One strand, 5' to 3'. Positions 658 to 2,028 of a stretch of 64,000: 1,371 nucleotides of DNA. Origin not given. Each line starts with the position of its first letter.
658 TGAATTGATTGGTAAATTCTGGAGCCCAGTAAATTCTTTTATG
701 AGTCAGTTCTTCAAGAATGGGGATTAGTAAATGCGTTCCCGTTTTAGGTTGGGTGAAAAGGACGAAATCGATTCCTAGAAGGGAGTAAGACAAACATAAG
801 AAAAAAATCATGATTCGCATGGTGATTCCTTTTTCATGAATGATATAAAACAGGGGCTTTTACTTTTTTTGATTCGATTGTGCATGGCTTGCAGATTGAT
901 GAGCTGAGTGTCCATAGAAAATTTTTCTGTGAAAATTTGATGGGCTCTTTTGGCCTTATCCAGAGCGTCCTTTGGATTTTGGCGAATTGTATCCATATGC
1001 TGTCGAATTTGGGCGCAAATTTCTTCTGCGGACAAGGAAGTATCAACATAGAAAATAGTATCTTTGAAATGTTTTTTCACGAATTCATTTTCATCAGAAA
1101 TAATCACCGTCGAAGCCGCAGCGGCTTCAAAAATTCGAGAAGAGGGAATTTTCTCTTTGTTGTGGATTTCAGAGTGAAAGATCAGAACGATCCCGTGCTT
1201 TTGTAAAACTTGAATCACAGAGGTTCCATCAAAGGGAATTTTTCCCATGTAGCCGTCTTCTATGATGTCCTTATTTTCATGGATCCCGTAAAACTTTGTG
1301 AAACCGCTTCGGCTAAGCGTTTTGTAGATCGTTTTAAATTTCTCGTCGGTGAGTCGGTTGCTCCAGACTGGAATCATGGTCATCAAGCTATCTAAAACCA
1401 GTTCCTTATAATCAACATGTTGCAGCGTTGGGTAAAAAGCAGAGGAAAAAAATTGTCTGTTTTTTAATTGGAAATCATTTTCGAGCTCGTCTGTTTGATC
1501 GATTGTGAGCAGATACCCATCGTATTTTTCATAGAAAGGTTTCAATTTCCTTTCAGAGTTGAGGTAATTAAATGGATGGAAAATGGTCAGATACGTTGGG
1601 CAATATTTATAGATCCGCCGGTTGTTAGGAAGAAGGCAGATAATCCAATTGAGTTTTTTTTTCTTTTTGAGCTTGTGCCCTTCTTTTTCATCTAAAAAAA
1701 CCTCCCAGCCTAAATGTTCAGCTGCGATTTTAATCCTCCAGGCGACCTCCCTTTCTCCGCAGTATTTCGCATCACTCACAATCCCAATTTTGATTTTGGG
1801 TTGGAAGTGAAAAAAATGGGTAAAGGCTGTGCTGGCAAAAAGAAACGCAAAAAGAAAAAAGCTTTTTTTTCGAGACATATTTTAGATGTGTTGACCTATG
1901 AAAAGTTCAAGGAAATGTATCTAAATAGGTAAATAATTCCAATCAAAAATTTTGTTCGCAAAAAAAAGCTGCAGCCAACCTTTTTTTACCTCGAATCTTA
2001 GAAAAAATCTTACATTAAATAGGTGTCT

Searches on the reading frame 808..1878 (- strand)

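Call 42: search_protein_families(library=pfam, proteins=[window:808-1878:-], max_evalue=0.001)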
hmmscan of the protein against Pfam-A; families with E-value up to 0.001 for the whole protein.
window:808-1878:- (356 aa): 1 family
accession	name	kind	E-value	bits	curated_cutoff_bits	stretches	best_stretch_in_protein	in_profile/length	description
PF13524.12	Glyco_trans_1_2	-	1.1e-08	35.5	25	1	217-326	36-139/144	Glycosyl transferase-like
